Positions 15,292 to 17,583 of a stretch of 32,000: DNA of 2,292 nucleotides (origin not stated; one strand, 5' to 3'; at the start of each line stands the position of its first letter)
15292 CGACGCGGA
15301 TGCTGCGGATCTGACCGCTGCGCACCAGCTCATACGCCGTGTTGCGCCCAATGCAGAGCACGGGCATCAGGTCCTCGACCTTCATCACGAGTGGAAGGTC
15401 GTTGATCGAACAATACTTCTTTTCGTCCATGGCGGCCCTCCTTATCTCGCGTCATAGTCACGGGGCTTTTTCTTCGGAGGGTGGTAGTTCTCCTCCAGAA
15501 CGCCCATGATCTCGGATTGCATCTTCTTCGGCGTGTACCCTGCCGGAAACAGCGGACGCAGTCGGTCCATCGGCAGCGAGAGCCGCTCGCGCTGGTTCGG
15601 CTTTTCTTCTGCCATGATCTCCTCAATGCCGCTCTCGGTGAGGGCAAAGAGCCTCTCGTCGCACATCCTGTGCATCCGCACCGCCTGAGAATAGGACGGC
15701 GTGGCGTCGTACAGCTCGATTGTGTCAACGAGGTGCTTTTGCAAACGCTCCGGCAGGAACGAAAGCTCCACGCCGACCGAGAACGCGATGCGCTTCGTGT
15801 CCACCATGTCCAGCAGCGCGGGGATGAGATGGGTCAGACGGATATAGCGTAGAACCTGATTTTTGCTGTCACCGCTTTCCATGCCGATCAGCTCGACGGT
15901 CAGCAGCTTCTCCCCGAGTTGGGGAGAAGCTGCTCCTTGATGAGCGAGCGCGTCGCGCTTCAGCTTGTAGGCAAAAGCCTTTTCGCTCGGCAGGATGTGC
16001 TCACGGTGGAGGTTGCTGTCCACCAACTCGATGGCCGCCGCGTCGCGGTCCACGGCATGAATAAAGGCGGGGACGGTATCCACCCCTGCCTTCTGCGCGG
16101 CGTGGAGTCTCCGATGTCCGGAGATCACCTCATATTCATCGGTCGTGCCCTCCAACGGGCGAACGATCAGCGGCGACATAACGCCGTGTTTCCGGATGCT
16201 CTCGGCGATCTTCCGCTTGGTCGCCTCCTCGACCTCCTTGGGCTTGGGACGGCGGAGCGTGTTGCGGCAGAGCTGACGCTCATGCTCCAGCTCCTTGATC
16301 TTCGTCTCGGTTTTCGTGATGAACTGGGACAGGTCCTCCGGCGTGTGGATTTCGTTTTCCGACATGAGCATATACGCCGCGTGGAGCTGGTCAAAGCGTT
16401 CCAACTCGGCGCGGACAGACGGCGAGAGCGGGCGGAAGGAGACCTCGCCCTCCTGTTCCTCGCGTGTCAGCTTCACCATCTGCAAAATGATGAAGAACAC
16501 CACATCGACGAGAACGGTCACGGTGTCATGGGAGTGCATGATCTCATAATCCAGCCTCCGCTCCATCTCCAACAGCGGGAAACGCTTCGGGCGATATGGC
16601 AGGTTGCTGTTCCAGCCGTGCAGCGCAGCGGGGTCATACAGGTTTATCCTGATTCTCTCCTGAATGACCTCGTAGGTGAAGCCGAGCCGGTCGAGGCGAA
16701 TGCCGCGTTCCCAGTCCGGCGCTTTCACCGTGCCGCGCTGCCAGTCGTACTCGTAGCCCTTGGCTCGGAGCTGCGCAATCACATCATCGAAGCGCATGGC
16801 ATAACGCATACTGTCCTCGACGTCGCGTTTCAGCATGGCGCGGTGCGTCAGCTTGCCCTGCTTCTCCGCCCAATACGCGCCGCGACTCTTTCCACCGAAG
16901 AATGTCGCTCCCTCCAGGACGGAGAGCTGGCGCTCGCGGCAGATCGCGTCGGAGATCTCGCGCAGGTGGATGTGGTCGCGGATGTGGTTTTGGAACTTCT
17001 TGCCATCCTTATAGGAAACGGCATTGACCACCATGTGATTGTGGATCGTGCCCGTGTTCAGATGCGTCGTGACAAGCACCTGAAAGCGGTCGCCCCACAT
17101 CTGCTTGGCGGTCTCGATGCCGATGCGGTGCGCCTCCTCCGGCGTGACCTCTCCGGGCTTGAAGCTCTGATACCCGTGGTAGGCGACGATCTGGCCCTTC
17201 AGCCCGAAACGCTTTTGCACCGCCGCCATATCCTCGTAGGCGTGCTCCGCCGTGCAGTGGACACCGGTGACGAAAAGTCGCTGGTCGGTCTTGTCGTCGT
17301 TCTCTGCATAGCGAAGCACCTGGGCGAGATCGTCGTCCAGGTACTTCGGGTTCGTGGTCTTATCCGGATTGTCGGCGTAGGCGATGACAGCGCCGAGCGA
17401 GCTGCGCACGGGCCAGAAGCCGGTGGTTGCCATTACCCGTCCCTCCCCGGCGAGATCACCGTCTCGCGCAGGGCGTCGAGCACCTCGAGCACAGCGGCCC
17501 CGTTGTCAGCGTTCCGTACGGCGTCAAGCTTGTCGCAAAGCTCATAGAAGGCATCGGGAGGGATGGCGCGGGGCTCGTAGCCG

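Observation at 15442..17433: In-frame relaxase-ParB chimera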

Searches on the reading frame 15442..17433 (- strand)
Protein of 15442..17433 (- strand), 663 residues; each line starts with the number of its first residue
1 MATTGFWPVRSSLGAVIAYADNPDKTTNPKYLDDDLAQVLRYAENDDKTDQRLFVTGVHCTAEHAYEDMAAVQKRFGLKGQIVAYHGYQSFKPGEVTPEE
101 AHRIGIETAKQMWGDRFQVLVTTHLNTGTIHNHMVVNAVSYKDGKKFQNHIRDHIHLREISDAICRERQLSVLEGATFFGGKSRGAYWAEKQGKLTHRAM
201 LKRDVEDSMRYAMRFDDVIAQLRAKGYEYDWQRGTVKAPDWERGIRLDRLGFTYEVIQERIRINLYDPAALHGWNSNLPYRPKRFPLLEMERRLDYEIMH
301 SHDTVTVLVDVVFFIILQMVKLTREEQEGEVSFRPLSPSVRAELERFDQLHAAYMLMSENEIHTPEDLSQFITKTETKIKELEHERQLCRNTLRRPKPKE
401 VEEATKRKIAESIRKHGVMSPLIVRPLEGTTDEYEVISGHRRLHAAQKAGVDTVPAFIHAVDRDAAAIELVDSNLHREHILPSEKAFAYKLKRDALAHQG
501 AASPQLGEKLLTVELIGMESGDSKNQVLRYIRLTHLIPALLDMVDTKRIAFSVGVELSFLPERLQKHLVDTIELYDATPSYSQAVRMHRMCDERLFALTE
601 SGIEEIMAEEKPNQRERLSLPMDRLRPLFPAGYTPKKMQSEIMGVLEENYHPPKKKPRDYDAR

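Call 3: search_protein_families(library=pfam, proteins=[window:15442-17433:-], max_evalue=0.01)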
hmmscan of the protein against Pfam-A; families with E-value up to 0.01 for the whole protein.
window:15442-17433:- (663 aa): 2 families
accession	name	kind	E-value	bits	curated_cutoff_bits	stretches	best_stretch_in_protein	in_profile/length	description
PF03432.20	Relaxase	-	8.2e-37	126.9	24.6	1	42-170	1-132/132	MobA/VirD2-like, nuclease domain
PF02195.25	ParB_N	-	7.5e-16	58.4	26.3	1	395-467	17-86/95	ParB N-terminal domain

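Call 4: search_protein_families(library=ncbifam, proteins=[window:15442-17433:-], max_evalue=0.01)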
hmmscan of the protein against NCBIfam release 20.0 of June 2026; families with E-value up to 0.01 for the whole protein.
window:15442-17433:- (663 aa): 9 families
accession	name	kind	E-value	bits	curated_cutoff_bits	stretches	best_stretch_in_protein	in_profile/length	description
TIGR00180.1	parB_part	domain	3.8e-19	69.2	58.45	1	396-493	20-116/186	ParB/RepB/Spo0J family partition protein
TIGR04285.1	nucleoid_noc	exception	6.6e-18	65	315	1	399-490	19-107/255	nucleoid occlusion protein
NF040665.1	relax_SAG1250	exception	6.7e-18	64.5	575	1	17-220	19-212/606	SAG1250 family conjugative relaxase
TIGR03734.1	PRTRC_parB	hypoth_equivalog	2.7e-17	62.5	278.6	1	403-571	14-171/555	PRTRC system ParB family protein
TIGR03454.1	partition_RepB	equivalog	1.8e-11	44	201.5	1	402-494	84-176/325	plasmid partitioning protein RepB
NF010406.0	PRK13832.1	subfamily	2.9e-07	29.4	640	1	394-483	20-106/578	plasmid partitioning protein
NF010440.0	PRK13866.1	equivalog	9.6e-06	25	522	1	407-493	91-177/336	plasmid partitioning protein RepB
NF041893.1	TraI_MobP_relax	equivalog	1.7e-05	24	250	1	34-164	14-151/502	TraI/MobA(P) family conjugative relaxase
NF053625.1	SerKinSerKArch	equivalog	8.8e-05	21.8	380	1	400-458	29-87/244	ADP-dependent L-serine kinase SerK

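Call 5: find_homologous_proteins(query=window:15442-17433:-, region=1-663)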
Query window:15442-17433:-, residues 1-663 (663 aa): 2258 proteins with E <= 0.001 among 8000 candidates; the best 120 are listed.
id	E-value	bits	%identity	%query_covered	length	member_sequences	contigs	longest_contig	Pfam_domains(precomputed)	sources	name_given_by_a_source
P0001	1.1e-264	898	95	62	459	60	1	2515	PF03432.21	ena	-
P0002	2.7e-249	847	89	62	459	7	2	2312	PF03432.21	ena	-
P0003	4.8e-245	833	82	68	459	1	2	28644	PF03432.21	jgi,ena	-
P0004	1.4e-241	822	85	62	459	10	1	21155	PF03432.21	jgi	-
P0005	4.0e-234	797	78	67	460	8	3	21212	PF03432.21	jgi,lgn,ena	-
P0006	6.5e-197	674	71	62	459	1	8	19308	PF03432.21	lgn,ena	-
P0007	2.1e-196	672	47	64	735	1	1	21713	PF03432.21,PF02195.27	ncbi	-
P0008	8.0e-195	667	47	64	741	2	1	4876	PF03432.21,PF02195.27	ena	-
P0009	1.7e-194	666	47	64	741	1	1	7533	PF03432.21,PF02195.27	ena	-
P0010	3.4e-194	665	69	62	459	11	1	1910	PF03432.21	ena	-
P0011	2.6e-193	662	47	64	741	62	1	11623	PF03432.21,PF02195.27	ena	-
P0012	6.3e-192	658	68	62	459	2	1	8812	PF03432.21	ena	-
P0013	8.8e-192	657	69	62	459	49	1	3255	PF03432.21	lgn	-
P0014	5.3e-191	655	67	64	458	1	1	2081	PF03432.21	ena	-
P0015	3.7e-189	648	67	62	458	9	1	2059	PF03432.21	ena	-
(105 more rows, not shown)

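Call 6: find_encoding_contigs(protein=P0003, flank=8000, max_places=3)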
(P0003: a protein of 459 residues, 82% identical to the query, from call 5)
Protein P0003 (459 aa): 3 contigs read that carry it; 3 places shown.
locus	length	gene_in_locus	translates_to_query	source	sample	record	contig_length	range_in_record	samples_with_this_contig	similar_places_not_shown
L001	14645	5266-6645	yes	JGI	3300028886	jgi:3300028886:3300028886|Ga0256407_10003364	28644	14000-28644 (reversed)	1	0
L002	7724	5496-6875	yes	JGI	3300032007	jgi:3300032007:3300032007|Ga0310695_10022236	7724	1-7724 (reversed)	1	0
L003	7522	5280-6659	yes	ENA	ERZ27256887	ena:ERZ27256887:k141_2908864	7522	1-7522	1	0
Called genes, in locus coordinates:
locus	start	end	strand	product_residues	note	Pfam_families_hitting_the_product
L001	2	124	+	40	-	?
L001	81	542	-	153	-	PF06908:YpsA (weak)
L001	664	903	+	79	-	PF13443:HTH_26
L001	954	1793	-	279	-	PF04542:Sigma70_r2 (weak)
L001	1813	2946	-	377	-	PF19553:DUF6076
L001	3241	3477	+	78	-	PF14194:Cys_rich_VLP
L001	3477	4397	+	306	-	PF17989:ALP_N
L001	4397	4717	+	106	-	-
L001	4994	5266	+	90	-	PF21983:NikA-like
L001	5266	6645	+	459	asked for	PF03432:Relaxase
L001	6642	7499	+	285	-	PF02195:ParB_N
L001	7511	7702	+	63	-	PF12728:HTH_17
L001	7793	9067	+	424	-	PF14659:Phage_int_SAM_3, PF00589:Phage_integrase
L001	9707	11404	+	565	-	PF05496:RuvB_N (faint), PF13177:DNA_pol3_delta2, PF00004:AAA, PF07728:AAA_5 (weak), PF13401:AAA_22 (weak), PF22608:DNAX_ATPase_lid, PF12169:DNA_pol3_gamma3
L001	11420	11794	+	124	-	PF02575:YbaB_DNA_bd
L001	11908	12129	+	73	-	PF04014:MazE_antitoxin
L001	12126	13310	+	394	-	PF00201:UDPGT, PF06722:EryCIII-like_C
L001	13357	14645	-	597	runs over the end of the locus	PF03485:Arg_tRNA_synt_N, PF00750:tRNA-synt_1d, PF05746:DALR_1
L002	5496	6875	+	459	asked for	PF03432:Relaxase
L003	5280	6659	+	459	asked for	PF03432:Relaxase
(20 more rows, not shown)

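Call 7: find_encoding_contigs(protein=P0004, flank=8000, max_places=3)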
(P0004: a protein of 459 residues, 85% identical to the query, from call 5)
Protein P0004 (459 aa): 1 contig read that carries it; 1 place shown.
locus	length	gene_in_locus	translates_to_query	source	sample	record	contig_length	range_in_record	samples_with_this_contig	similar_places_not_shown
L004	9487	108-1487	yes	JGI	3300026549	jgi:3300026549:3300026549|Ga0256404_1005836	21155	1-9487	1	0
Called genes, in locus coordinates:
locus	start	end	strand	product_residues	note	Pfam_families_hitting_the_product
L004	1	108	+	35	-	?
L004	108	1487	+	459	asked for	PF03432:Relaxase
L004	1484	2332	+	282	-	PF02195:ParB_N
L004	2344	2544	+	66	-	PF12728:HTH_17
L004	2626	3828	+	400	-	PF14659:Phage_int_SAM_3, PF00589:Phage_integrase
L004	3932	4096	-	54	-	-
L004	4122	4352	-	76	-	-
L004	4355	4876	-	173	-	-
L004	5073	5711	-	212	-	-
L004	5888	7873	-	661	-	PF25794:SACS (faint), PF13020:NOV_C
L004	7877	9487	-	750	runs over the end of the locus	-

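Call 11: find_encoding_contigs(protein=P0001, flank=8000, max_places=4)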
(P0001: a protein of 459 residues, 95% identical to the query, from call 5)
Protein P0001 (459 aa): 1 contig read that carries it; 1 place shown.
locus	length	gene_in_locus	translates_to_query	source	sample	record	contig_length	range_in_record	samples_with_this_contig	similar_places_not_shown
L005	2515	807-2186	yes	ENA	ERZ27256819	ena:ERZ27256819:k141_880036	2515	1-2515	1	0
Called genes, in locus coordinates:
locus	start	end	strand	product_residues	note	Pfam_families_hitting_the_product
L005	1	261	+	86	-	?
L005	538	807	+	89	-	PF21983:NikA-like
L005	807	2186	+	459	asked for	PF03432:Relaxase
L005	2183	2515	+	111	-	?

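Call 29: search_solved_structures(query=L001:6642-7499:+, max_evalue=0.01, show_alignments=2)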
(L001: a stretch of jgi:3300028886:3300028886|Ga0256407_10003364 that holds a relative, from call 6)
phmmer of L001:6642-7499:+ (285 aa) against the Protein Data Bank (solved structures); distinct sequences matched with E-value up to 0.01: 15.
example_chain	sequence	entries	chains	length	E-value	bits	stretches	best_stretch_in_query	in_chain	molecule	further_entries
7ng0_A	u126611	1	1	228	1.3e-15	61.1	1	16-130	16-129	Nucleoid occlusion protein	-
7nfu_A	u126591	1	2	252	1.7e-15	60.7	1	17-130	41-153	Nucleoid occlusion protein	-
6t1f_A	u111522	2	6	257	3.4e-15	59.8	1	17-116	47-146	Chromosome-partitioning protein ParB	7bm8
1vz0_A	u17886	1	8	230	4.6e-15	59.3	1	17-163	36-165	Chromosome-partitioning protein Spo0J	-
6sdk_A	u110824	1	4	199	9.9e-15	58.3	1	7-129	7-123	Stage 0 sporulation protein J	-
7bnk_A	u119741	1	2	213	5.1e-13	52.6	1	6-134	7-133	ParB family protein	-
7bnr_A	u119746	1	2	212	9.4e-13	51.8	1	6-134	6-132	ParB family protein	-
7o0n_A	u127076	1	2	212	9.6e-13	51.7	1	6-134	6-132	ParB family protein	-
7ol9_A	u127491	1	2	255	2.1e-11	47.3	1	6-129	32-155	Nucleoid occlusion protein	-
4umk_A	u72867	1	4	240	1.1e-10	45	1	18-113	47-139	PROBABLE CHROMOSOME-PARTITIONING PROTEIN PARB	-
8qa8_A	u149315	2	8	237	2.4e-05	27.5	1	27-108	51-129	Transcriptional repressor protein KorB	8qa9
6ryk_A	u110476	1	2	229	0.00041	23.4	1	20-130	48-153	ParB-like nuclease domain protein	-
1vk1_A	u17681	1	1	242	0.0035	20.4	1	18-80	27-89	Conserved hypothetical protein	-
5x0b_A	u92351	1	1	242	0.008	19.2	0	3-80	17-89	Free serine kinase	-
5x0j_A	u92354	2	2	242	0.0084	19.1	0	3-80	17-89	Free serine kinase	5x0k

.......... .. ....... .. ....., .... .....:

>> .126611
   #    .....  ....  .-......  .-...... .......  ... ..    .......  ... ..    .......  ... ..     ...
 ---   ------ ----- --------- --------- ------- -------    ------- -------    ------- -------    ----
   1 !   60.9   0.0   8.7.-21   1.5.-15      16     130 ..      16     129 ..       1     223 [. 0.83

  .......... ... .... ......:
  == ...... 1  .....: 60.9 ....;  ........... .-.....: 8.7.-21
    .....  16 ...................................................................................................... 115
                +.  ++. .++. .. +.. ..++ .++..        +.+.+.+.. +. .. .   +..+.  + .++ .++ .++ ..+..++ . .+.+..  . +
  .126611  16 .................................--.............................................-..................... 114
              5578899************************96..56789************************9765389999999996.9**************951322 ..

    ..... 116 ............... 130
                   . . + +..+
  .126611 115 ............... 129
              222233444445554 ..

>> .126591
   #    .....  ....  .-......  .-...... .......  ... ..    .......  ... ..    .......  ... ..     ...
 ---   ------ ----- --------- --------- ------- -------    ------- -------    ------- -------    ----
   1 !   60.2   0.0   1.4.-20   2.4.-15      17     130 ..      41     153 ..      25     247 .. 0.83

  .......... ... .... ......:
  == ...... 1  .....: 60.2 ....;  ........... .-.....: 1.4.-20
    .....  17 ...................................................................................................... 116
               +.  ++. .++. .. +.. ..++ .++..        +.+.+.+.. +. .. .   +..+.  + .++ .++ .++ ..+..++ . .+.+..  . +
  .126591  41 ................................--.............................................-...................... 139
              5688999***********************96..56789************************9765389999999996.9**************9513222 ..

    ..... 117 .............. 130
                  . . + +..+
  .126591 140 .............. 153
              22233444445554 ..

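Call 30: find_encoding_contigs(protein=P0007, flank=8000, max_places=3)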
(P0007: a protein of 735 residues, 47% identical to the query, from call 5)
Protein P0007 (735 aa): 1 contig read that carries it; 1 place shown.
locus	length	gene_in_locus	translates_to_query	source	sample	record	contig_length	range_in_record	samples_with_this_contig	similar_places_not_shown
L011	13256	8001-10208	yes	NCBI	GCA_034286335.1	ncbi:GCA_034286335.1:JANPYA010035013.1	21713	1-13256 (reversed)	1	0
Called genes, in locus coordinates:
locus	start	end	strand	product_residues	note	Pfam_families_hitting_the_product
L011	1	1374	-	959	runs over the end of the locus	PF10544:T5orf172, PF13455:MUG113, PF04851:ResIII (faint)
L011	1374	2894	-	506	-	PF02384:N6_Mtase (faint), PF07669:Eco57I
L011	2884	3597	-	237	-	PF20473:MmeI_Mtase (weak)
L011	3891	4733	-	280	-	PF02899:Phage_int_SAM_1, PF00589:Phage_integrase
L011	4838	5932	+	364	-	-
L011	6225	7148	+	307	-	PF17989:ALP_N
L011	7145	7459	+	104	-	-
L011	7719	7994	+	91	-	PF21983:NikA-like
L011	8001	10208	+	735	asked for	PF03432:Relaxase, PF02195:ParB_N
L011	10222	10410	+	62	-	-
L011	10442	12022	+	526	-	PF00239:Resolvase, PF07508:Recombinase, PF13408:Zn_ribbon_recom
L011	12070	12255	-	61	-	-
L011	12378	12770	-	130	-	PF06970:RepA_N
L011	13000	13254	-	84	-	?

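Call 31: find_encoding_contigs(protein=P0011, flank=8000, max_places=3)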
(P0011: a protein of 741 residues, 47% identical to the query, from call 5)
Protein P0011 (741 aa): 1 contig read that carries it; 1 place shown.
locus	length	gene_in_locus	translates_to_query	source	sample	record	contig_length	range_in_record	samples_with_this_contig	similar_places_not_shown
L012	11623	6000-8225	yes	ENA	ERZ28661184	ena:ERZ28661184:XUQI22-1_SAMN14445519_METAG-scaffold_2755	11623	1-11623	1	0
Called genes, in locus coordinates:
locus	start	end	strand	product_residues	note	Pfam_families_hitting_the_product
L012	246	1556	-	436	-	PF18862:ApeA_NTD1, PF18739:HEPN_Apea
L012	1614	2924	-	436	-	PF04326:SLFN_AlbA_2, PF13749:HATPase_c_4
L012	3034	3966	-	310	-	-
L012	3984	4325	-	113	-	PF19553:DUF6076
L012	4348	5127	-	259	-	-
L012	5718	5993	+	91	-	PF21983:NikA-like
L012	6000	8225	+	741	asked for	PF03432:Relaxase, PF02195:ParB_N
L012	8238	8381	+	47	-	-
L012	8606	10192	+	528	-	-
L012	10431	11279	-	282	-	PF02645:DegV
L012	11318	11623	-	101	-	?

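Call 39: search_protein_representatives(protein=window:15442-17433:-)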
Query: 663 residues. Proteins with E-value up to 0.001 (for the whole library): 37644; up to 1e-10: 9122; up to 1e-30: 1816. The best 150 are listed.
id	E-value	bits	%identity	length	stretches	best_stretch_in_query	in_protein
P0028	3.5e-159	547.8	58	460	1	1-411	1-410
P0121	1.7e-112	393.5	47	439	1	40-411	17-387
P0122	1.4e-110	387.2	49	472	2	410-647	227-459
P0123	3.7e-107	375.9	53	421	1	1-322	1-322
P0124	1.1e-101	357.8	57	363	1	1-279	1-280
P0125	4.5e-101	355.8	47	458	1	1-404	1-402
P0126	2.7e-99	349.9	44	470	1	1-415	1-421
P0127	1.1e-98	348.0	46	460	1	1-411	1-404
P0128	5.2e-96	339.1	53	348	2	433-651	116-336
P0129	1.5e-94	334.3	53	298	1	1-293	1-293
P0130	1.9e-94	333.9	55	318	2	1-207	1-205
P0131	2.3e-94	333.7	44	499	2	35-409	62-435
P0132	3.3e-92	326.5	49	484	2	1-290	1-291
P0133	1.7e-91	324.1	46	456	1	1-406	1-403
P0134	9.8e-85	301.8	55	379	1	17-271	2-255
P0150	5.7e-75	269.6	42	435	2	405-648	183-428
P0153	2.7e-73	264.0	47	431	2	462-652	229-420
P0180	2.8e-61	224.3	48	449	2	406-543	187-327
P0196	3.4e-58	214.1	45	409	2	406-595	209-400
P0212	2.6e-57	211.2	47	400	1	402-648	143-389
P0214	4.1e-57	210.6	48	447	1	402-658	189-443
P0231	2.8e-56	207.8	43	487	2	399-649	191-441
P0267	7.3e-55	203.1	44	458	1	365-651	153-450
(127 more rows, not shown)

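Call 40: search_protein_families(library=pfam, proteins=[P0122, P0128, P0150, P0153, P0180, P0196, P0214, P0231, P0212, P0267], max_evalue=0.001)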
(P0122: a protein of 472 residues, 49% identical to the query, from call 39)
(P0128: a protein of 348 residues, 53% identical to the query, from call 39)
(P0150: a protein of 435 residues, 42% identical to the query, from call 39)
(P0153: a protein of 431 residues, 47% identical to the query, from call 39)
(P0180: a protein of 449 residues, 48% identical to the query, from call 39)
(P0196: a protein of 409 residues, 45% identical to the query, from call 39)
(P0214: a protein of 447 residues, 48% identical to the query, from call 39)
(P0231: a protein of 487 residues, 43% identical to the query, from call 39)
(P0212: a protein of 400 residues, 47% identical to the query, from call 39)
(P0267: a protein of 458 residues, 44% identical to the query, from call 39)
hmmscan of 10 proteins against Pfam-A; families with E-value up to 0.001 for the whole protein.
P0122 (472 aa): 2 families
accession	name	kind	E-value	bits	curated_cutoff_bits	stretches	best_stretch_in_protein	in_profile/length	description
PF02195.25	ParB_N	-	1.2e-32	112.2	26.3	2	28-120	2-94/95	ParB N-terminal domain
PF17762.8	HTH_ParB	-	2.9e-10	40.7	22.6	1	156-221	21-87/102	ParB HTH domain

P0128 (348 aa): 2 families
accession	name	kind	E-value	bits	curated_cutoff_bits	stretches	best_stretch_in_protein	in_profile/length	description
PF03432.20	Relaxase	-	9e-19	68.5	24.6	1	42-121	1-83/132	MobA/VirD2-like, nuclease domain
PF02195.25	ParB_N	-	2.9e-06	27.7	26.3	1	110-154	46-90/95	ParB N-terminal domain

P0150 (435 aa): 2 families
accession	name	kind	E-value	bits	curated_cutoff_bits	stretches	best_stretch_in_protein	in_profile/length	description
PF02195.25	ParB_N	-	6.4e-39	132.4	26.3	2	177-252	20-95/95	ParB N-terminal domain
PF17762.8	HTH_ParB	-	4.4e-06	27.2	22.6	1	287-355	16-85/102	ParB HTH domain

P0153 (431 aa): 2 families
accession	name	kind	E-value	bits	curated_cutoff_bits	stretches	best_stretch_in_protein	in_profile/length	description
PF02195.25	ParB_N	-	1.2e-15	57.8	26.3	1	30-113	2-85/95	ParB N-terminal domain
PF17762.8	HTH_ParB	-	5.3e-15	55.9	22.6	2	281-343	20-83/102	ParB HTH domain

P0180 (449 aa): 3 families
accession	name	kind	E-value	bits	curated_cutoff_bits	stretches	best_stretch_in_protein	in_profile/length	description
PF02195.25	ParB_N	-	1.3e-48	163.5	26.3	2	27-118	4-95/95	ParB N-terminal domain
PF08022.18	FAD_binding_8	-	8e-05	23.1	22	0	27-70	36-81/109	FAD-binding domain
PF07511.17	DUF1525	-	0.0003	21.3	24.1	0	203-241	53-91/113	Protein of unknown function (DUF1525)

P0196 (409 aa): 2 families
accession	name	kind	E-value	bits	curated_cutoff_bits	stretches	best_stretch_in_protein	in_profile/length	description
PF02195.25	ParB_N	-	1.2e-35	121.8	26.3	2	31-124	2-95/95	ParB N-terminal domain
PF17762.8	HTH_ParB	-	0.00061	20.3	22.6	0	318-378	23-84/102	ParB HTH domain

P0214 (447 aa): 3 families
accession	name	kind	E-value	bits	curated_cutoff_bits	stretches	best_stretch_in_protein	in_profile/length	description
PF02195.25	ParB_N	-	2.6e-20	72.7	26.3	1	169-260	3-94/95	ParB N-terminal domain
PF12728.13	HTH_17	-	7.5e-11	42.6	27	1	18-69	2-50/51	Helix-turn-helix domain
PF17762.8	HTH_ParB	-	0.00033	21.2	22.6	0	303-361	24-83/102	ParB HTH domain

P0231 (487 aa): 3 families
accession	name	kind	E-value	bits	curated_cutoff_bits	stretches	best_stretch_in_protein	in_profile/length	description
PF06970.17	RepA_N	-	2.2e-27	95.2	30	1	15-89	2-76/76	Replication initiator protein A (RepA) N-terminus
PF02195.25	ParB_N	-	1.5e-20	73.4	26.3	1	172-265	1-94/95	ParB N-terminal domain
PF17762.8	HTH_ParB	-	9.9e-06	26.1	22.6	1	310-369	26-86/102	ParB HTH domain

P0212 (400 aa): 2 families
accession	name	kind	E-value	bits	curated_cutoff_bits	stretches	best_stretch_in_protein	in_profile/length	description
PF02195.25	ParB_N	-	2e-18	66.6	26.3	1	125-214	5-94/95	ParB N-terminal domain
PF17762.8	HTH_ParB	-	0.00024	21.6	22.6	1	259-315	26-83/102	ParB HTH domain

P0267 (458 aa): 4 families
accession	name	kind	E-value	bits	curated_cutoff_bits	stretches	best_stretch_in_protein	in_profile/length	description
PF02195.25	ParB_N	-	2.5e-18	66.3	26.3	1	183-267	6-89/95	ParB N-terminal domain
PF13408.12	Zn_ribbon_recom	-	1.9e-11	44.6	25.3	1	75-140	1-58/58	Recombinase zinc beta ribbon domain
PF07508.19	Recombinase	-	4.5e-10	40.1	21.1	1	2-63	46-102/102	Recombinase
PF17762.8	HTH_ParB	-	5.7e-06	26.9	22.6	1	313-376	22-86/102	ParB HTH domain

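Call 50: find_encoding_contigs(protein=window:15442-17433:-, flank=3000, max_places=8)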
Protein window:15442-17433:- (663 aa): 7 contigs read that carry it; 2 places shown.
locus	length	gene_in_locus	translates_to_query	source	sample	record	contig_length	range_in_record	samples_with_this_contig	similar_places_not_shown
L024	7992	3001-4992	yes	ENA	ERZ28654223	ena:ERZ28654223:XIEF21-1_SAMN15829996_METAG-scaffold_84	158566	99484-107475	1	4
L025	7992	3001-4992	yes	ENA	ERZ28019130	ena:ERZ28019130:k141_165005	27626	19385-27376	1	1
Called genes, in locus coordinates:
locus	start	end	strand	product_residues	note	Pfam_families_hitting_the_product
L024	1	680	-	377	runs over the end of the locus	PF19553:DUF6076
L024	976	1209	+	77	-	PF14194:Cys_rich_VLP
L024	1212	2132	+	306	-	PF17989:ALP_N, PF21522:MreB-like_C (faint)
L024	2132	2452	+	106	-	-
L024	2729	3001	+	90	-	PF21983:NikA-like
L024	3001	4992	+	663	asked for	PF03432:Relaxase, PF02195:ParB_N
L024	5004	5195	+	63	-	PF12728:HTH_17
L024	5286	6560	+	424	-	PF14659:Phage_int_SAM_3, PF00589:Phage_integrase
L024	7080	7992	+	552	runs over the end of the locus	PF05496:RuvB_N (faint), PF13177:DNA_pol3_delta2, PF00004:AAA, PF07728:AAA_5 (weak), PF13401:AAA_22 (weak), PF22608:DNAX_ATPase_lid, PF12169:DNA_pol3_gamma3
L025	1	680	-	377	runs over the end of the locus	PF19553:DUF6076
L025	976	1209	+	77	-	PF14194:Cys_rich_VLP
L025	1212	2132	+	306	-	PF17989:ALP_N, PF21522:MreB-like_C (faint)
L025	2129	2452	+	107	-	-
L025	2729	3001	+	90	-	PF21983:NikA-like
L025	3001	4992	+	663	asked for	PF03432:Relaxase, PF02195:ParB_N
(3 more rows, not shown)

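Call 51: find_homologous_proteins(query=P0011, region=380-741)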
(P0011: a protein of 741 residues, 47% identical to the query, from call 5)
Query P0011, residues 380-741 (362 aa): 841 proteins with E <= 0.001 among 6805 candidates; the best 120 are listed.
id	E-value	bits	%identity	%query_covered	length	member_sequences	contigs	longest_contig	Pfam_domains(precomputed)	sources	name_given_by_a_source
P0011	7.3e-232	787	100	100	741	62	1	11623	PF03432.21,PF02195.27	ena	-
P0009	9.4e-231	783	100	100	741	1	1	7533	PF03432.21,PF02195.27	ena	-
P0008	9.4e-231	783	100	100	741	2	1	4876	PF03432.21,PF02195.27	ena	-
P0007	2.0e-185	634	82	100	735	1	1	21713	PF03432.21,PF02195.27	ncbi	-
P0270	1.2e-119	418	94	57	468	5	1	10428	PF07508.20,PF13408.13,PF02195.27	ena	-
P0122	7.8e-116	405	48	60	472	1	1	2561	PF17762.9,PF02195.27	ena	-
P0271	3.7e-111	390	47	73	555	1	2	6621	PF17762.9,PF02195.27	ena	-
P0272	1.6e-109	384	46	65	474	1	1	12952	PF17762.9,PF02195.27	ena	-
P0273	4.3e-108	380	41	71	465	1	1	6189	PF17762.9,PF02195.27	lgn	-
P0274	2.1e-104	368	43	70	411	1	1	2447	PF13309.13,PF02195.27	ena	-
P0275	2.9e-101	357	46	60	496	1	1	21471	PF17762.9,PF02195.27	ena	-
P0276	2.1e-98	348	85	55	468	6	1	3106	PF14287.12,PF13408.13,PF02195.27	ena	-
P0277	1.9e-97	345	80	57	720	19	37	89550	PF18555.8,PF08238.19,PF02195.27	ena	-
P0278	1.5e-90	322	52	45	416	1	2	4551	PF17762.9,PF02195.27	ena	-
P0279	1.6e-88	316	41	68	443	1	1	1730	PF17762.9,PF02195.27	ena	-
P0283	8.5e-81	290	57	69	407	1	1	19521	PF17989.8,PF02195.27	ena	-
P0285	5.8e-77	277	43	90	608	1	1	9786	PF01076.26,PF02195.27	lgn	-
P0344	4.8e-68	248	46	73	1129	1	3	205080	PF19044.7,PF01935.24,PF12846.14,PF02534.21,PF02195.27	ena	-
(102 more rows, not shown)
